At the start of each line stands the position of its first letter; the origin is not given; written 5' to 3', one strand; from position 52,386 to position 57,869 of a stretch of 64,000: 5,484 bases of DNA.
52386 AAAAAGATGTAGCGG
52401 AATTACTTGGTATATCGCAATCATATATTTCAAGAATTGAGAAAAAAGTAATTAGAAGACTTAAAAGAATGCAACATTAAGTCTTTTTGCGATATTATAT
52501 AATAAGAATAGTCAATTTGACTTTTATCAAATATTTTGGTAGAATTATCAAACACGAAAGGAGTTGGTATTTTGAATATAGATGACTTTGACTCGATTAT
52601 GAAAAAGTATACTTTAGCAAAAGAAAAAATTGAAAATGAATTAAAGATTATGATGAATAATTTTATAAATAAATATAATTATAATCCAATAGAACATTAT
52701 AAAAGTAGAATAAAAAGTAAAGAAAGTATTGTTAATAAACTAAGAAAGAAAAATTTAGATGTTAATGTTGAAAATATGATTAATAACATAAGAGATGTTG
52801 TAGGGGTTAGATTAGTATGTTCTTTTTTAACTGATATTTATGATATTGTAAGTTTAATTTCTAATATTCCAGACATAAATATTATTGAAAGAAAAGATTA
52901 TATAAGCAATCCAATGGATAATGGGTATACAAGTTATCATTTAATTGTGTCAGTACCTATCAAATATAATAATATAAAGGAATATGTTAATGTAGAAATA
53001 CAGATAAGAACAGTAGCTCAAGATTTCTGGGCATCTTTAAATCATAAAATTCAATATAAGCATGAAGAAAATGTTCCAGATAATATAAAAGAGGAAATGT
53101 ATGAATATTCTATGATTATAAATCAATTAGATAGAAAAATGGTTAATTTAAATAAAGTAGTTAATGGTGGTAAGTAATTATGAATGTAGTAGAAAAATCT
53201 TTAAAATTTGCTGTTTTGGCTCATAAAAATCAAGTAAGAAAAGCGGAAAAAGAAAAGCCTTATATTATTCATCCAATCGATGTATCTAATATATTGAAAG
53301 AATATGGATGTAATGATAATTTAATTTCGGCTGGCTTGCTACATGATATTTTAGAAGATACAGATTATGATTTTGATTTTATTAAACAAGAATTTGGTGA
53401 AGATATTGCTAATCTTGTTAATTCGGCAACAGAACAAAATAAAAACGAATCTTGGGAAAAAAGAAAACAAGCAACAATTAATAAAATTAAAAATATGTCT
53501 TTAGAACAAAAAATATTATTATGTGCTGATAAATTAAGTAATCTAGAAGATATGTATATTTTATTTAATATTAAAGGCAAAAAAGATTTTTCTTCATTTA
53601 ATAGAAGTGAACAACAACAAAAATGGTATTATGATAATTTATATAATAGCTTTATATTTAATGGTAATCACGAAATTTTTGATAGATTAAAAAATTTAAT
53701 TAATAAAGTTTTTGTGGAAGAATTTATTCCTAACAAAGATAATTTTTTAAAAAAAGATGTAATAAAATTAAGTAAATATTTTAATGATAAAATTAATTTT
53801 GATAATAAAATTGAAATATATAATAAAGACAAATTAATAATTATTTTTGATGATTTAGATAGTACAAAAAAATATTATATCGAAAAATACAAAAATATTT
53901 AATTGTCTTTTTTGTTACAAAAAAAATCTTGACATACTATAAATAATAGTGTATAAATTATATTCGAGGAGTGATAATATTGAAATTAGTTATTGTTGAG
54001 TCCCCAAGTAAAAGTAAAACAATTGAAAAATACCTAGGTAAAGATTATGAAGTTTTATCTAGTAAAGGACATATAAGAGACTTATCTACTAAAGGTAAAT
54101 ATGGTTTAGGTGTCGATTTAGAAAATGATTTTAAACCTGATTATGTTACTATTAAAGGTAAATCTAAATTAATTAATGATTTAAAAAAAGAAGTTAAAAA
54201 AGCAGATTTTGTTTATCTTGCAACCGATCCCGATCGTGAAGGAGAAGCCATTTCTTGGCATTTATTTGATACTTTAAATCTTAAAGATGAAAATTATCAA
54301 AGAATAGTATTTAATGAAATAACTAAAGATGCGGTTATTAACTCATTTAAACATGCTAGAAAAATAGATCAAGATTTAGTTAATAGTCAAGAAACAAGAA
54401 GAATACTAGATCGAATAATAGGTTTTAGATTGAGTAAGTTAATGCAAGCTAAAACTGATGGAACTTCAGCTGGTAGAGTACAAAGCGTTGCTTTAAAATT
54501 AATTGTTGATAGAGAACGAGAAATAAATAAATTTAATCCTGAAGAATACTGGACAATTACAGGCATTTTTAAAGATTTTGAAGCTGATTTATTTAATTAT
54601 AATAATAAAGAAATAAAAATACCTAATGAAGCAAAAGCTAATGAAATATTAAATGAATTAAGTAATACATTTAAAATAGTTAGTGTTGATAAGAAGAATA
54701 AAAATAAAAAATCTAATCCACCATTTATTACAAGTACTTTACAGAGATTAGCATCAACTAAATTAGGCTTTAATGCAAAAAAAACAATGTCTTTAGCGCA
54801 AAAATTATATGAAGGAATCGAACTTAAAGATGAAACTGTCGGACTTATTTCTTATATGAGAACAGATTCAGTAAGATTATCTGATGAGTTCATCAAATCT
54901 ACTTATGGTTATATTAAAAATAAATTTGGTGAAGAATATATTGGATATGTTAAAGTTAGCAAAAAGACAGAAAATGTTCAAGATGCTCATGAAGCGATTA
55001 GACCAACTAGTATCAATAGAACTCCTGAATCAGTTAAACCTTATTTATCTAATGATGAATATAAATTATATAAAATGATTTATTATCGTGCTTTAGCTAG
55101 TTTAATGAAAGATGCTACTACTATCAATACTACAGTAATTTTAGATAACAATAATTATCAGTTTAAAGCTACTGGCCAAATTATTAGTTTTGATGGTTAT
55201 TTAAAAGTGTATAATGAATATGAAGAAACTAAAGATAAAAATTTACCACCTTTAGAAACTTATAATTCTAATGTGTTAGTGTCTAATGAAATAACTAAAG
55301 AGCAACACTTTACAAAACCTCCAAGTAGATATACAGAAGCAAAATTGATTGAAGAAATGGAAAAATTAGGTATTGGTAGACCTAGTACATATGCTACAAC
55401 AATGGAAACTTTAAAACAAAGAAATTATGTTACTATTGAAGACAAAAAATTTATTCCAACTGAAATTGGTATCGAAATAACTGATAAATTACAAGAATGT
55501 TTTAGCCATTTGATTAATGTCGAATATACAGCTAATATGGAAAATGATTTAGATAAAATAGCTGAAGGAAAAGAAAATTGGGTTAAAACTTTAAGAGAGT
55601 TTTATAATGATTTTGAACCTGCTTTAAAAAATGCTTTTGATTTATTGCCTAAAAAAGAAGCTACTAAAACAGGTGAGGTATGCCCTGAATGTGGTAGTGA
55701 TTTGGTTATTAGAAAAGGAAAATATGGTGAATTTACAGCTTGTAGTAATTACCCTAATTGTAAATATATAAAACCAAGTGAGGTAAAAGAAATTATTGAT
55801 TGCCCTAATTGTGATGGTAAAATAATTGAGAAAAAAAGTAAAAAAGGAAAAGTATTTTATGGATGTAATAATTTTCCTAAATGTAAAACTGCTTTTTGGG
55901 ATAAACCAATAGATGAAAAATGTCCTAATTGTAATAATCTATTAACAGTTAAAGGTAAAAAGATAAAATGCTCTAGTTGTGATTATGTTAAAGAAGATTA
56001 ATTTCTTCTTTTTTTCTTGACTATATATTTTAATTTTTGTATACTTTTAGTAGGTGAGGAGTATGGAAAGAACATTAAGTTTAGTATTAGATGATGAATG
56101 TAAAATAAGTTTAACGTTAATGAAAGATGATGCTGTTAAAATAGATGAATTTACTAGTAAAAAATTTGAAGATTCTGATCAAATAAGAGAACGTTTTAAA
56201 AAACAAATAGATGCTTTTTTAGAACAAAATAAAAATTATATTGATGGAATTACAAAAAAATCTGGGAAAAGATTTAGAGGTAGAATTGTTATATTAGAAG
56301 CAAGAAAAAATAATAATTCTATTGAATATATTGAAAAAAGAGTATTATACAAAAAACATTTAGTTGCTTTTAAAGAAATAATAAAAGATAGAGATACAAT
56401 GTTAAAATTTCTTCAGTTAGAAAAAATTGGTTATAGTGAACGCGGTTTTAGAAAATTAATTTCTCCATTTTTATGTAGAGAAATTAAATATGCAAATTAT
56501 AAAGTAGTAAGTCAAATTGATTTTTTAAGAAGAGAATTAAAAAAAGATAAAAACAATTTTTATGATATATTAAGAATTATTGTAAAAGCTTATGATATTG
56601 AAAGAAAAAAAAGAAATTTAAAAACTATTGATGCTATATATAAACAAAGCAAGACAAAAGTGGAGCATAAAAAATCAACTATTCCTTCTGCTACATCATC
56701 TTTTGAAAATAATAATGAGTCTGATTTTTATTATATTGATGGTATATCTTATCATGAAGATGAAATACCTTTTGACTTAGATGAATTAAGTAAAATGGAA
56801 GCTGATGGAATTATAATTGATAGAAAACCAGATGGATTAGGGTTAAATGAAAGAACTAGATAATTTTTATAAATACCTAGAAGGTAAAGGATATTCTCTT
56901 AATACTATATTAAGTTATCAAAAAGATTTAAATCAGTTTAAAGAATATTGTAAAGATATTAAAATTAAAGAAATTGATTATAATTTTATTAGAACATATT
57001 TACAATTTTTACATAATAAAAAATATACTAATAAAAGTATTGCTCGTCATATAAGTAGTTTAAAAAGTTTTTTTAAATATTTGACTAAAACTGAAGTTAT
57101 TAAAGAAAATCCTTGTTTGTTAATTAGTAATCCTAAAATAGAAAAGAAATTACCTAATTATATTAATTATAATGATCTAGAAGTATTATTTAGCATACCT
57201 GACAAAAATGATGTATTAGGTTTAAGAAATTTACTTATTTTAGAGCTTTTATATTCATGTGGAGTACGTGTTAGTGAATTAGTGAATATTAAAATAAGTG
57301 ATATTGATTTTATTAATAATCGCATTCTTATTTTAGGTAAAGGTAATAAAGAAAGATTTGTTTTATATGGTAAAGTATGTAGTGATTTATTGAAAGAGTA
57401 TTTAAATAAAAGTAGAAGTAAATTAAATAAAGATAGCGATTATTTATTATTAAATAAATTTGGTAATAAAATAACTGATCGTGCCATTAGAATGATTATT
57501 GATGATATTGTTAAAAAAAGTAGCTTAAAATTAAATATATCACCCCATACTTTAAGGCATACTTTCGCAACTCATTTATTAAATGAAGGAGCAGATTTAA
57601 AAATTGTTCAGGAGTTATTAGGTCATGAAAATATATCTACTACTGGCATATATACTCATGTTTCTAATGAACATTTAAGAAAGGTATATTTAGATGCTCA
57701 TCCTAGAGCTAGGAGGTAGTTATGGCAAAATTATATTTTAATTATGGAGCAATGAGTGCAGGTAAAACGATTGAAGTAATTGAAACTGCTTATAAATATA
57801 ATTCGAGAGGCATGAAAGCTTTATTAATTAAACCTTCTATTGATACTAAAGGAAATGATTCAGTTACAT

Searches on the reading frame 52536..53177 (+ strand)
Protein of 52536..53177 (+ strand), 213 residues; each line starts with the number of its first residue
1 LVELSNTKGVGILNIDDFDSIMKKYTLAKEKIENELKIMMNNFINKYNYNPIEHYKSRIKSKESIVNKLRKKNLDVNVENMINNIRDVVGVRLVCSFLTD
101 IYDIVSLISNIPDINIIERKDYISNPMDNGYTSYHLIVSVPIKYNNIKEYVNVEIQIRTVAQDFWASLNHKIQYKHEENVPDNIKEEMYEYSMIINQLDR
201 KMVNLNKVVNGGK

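Call 96: search_protein_families(library=pfam, proteins=[window:52536-53177:+], max_evalue=0.00001)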
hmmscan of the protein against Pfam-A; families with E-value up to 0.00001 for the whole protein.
window:52536-53177:+ (213 aa): 1 family
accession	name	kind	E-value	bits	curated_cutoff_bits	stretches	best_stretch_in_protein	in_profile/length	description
PF04607.23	RelA_SpoT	-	1.6e-31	109.4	27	1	57-178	1-112/113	Region found in RelA / SpoT proteins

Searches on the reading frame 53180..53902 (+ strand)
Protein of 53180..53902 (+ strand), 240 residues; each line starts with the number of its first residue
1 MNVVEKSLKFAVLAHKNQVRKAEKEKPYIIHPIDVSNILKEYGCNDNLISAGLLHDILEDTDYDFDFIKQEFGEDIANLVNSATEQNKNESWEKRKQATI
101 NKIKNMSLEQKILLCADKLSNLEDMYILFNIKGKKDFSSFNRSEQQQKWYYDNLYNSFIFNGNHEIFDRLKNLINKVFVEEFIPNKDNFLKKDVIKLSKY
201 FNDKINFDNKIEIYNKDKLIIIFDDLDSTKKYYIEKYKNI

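Call 96: search_protein_families(library=pfam, proteins=[window:53180-53902:+], max_evalue=0.00001)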
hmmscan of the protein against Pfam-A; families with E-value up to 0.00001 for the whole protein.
window:53180-53902:+ (240 aa): 2 families
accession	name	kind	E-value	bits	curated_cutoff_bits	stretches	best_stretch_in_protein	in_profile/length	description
PF13328.12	HD_4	-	2e-14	54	27.2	1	8-124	2-126/156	HD domain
PF01966.28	HD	-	8.7e-07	29.7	22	1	28-121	1-115/116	HD domain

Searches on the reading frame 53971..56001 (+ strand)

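Call 96: search_protein_families(library=pfam, proteins=[window:53971-56001:+], max_evalue=0.00001)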
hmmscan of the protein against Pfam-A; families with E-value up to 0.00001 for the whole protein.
window:53971-56001:+ (676 aa): 4 families
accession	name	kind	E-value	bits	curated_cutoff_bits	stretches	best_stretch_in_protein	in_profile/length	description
PF01131.25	Topoisom_bac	-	3e-126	422.2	35.1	1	132-540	2-409/411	DNA topoisomerase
PF01396.24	Zn_ribbon_Top1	-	1.9e-29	101.6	32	2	569-603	2-36/39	Topoisomerase DNA binding C4 zinc finger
PF01751.28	Toprim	-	1.2e-23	83.6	23.1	1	5-117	1-96/96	Toprim domain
PF02150.21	Zn_ribbon_RPB9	-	1.9e-07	31.3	25.2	0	651-675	4-32/36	RNA polymerases M/15 Kd subunit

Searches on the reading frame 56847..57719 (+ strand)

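Call 96: search_protein_families(library=pfam, proteins=[window:56847-57719:+], max_evalue=0.00001)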
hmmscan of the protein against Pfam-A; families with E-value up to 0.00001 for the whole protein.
window:56847-57719:+ (290 aa): 4 families
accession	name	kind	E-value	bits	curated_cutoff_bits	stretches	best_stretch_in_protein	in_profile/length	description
PF00589.27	Phage_integrase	-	4.8e-47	160.3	27.1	1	107-275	4-171/172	Phage integrase family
PF02899.23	Phage_int_SAM_1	-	2.5e-17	63.3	22.3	1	4-81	1-81/83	Phage integrase, N-terminal SAM-like domain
PF13102.12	Phage_int_SAM_5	-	3.7e-12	46.9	22.3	1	8-89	10-92/98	Phage integrase SAM-like domain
PF13495.12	Phage_int_SAM_4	-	1.7e-09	38.4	27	1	4-84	2-83/85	Phage integrase, N-terminal SAM-like domain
